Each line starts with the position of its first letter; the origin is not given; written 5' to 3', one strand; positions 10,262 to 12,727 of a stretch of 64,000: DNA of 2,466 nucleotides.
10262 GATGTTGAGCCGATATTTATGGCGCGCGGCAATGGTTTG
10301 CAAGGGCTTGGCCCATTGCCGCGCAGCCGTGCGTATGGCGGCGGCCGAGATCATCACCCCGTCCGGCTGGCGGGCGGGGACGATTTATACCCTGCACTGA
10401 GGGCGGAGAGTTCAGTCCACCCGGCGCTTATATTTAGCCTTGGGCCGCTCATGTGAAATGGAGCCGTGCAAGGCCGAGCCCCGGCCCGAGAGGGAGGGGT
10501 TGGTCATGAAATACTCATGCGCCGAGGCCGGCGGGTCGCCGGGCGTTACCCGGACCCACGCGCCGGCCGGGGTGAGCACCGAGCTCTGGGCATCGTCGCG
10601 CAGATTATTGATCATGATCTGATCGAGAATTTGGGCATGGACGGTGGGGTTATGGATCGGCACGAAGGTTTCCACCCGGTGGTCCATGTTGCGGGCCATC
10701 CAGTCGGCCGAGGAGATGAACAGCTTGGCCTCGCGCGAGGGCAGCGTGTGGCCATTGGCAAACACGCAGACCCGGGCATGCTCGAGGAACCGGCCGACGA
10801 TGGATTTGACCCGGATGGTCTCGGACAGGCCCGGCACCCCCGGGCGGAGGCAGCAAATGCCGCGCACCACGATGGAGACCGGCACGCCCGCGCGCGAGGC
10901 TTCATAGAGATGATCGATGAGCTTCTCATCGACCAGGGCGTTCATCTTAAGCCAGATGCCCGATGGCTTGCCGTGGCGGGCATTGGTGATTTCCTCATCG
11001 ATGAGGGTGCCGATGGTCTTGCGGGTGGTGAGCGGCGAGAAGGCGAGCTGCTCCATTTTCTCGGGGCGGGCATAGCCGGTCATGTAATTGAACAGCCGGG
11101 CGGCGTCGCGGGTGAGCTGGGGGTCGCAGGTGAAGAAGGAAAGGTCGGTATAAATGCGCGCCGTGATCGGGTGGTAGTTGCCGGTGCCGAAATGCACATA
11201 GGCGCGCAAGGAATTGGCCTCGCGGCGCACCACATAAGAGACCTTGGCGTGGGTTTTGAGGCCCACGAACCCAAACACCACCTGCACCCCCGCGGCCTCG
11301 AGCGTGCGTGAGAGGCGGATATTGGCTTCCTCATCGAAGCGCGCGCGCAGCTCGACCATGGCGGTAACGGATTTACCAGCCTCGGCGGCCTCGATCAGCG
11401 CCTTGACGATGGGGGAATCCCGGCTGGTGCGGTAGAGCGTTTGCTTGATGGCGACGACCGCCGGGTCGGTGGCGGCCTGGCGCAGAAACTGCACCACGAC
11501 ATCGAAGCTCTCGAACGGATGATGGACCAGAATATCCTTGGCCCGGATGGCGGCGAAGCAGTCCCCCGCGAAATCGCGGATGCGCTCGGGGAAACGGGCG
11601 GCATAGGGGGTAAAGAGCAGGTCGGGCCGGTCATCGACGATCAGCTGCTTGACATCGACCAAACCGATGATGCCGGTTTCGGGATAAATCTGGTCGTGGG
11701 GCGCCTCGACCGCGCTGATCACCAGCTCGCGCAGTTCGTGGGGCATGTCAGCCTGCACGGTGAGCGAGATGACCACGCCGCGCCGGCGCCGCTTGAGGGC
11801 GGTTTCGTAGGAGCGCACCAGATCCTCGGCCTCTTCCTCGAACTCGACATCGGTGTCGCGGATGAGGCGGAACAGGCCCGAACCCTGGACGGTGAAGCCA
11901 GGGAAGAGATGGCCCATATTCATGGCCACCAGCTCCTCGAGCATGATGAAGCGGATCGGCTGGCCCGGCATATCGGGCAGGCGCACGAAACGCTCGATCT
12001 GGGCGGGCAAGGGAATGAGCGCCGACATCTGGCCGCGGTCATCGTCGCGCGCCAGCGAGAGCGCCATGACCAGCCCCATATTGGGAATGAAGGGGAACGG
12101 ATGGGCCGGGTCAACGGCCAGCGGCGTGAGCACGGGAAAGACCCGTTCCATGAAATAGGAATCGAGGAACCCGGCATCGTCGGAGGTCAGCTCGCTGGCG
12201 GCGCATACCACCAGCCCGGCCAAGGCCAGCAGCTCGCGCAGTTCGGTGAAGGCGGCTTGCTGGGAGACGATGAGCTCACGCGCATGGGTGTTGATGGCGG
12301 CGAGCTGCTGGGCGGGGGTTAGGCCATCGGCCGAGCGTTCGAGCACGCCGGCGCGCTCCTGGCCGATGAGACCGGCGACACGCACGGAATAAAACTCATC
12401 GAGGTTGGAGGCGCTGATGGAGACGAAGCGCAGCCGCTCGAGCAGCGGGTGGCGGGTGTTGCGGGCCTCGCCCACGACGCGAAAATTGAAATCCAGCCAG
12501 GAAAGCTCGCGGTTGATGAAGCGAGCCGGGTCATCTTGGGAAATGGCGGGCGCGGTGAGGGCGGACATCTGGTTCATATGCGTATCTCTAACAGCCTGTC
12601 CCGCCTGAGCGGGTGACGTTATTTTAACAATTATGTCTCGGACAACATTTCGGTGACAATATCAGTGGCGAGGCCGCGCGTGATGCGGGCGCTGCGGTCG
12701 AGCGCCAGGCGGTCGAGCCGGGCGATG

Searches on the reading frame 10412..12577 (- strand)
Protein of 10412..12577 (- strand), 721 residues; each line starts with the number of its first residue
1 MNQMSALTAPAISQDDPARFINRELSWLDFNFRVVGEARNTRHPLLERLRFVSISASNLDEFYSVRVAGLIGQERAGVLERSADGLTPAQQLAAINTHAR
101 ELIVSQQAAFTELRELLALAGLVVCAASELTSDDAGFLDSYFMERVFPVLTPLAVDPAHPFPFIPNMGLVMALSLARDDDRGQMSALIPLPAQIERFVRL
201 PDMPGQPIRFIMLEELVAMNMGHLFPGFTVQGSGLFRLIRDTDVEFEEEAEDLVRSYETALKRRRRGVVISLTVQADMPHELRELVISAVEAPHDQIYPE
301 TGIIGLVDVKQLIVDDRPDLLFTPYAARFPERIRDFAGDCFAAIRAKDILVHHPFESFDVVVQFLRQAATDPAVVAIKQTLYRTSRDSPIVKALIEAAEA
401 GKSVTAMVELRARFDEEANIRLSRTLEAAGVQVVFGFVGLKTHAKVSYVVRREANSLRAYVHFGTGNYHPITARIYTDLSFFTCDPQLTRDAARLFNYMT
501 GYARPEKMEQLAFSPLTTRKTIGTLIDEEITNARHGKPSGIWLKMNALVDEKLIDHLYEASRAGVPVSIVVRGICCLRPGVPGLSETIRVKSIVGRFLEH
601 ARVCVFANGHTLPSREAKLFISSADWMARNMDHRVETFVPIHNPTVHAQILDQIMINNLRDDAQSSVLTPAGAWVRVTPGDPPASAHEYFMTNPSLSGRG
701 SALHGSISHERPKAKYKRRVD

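Call 43: find_encoding_contigs(protein=window:10412-12577:-, flank=6000, max_places=2)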
Protein window:10412-12577:- (721 aa): 10 contigs read that carry it; 2 places shown.
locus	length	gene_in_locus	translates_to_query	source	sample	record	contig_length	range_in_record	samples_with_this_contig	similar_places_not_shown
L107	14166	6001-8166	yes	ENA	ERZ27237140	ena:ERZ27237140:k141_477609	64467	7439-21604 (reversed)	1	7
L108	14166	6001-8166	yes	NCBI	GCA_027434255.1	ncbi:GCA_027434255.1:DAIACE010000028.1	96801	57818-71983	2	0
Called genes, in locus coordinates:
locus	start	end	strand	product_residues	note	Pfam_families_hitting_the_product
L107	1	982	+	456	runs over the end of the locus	PF25371:DUF7884 (weak), PF02353:CMAS, PF13489:Methyltransf_23, PF08241:Methyltransf_11, PF08242:Methyltransf_12, PF13649:Methyltransf_25, PF13847:Methyltransf_31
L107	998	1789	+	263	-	PF01343:Peptidase_S49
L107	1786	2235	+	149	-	PF13302:Acetyltransf_3 (weak), PF00583:Acetyltransf_1, PF13673:Acetyltransf_10 (weak), PF13508:Acetyltransf_7, PF08445:FR47 (weak)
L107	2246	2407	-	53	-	-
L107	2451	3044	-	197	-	PF00551:Formyl_trans_N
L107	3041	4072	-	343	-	PF00586:AIRS, PF02769:AIRS_C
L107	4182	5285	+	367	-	PF01594:AI-2E_transport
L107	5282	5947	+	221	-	-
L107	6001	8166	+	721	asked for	PF13089:PP_kinase_N, PF02503:PP_kinase, PF17941:PP_kinase_C_1, PF13091:PLDc_2 (faint), PF13090:PP_kinase_C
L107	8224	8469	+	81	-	-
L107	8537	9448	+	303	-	PF04204:HTS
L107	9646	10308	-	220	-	PF13500:AAA_26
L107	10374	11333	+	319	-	PF04055:Radical_SAM, PF06968:BATS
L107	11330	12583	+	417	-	PF00202:Aminotran_3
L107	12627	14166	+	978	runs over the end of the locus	PF00535:Glycos_transf_2, PF13641:Glyco_tranf_2_3 (weak), PF13692:Glyco_trans_1_4, PF13524:Glyco_trans_1_2 (weak), PF00534:Glycos_transf_1 (weak)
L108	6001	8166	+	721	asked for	PF13089:PP_kinase_N, PF02503:PP_kinase, PF17941:PP_kinase_C_1, PF13091:PLDc_2 (faint), PF13090:PP_kinase_C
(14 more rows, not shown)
